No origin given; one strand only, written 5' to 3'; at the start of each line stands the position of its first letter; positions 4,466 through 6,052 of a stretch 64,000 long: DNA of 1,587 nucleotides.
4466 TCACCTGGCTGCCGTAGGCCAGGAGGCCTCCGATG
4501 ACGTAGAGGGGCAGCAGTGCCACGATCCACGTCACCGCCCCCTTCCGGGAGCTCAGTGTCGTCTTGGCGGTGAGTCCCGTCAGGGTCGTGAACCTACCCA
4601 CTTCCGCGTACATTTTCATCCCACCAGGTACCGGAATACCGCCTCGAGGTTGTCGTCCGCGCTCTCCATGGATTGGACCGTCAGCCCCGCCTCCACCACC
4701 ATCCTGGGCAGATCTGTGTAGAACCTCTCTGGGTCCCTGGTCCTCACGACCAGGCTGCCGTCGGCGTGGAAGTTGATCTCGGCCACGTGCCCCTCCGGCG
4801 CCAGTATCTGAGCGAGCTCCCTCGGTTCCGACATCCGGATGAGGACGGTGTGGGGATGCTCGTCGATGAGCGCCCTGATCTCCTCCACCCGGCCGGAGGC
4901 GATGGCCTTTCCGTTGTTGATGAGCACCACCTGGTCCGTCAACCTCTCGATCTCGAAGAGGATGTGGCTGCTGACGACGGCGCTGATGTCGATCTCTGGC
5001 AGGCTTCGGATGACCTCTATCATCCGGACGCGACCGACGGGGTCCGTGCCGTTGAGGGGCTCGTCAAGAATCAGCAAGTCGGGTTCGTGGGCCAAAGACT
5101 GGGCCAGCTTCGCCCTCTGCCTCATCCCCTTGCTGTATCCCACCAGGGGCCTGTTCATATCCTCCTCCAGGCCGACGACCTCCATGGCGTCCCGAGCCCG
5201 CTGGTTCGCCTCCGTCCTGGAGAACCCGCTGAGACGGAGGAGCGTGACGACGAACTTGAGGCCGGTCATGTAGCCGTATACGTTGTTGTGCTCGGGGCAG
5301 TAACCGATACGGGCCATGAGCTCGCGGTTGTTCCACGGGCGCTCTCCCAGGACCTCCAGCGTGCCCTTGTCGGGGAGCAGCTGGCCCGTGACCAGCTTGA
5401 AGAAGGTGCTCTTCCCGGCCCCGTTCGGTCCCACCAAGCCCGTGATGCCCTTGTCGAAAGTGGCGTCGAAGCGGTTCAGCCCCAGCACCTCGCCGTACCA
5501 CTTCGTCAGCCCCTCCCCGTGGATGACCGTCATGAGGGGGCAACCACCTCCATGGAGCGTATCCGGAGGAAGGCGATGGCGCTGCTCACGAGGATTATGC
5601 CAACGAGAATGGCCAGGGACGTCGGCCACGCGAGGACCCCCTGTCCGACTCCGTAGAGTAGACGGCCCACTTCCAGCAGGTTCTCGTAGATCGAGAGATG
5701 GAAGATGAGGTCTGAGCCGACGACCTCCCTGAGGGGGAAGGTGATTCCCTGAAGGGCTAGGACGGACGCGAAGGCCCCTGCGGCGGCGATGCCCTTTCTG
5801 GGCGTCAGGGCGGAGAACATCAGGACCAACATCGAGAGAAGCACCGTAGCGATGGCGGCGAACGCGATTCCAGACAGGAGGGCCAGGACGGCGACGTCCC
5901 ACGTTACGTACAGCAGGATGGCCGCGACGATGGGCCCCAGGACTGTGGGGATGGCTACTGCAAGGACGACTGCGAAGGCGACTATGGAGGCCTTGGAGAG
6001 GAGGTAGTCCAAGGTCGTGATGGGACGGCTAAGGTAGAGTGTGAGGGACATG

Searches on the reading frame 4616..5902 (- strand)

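Call 73: search_protein_families(library=pfam, proteins=[window:4616-5902:-], max_evalue=0.00001)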
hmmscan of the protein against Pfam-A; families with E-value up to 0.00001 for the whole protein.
window:4616-5902:- (428 aa): 2 families
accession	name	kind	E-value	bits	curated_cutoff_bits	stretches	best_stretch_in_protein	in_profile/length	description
PF00005.33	ABC_tran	-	2.2e-25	90.3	25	1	153-284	13-137/137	ABC transporter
PF13304.12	AAA_21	-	9.2e-07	29.6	27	0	153-171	1-19/304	AAA domain, putative AbiEii toxin, Type IV TA system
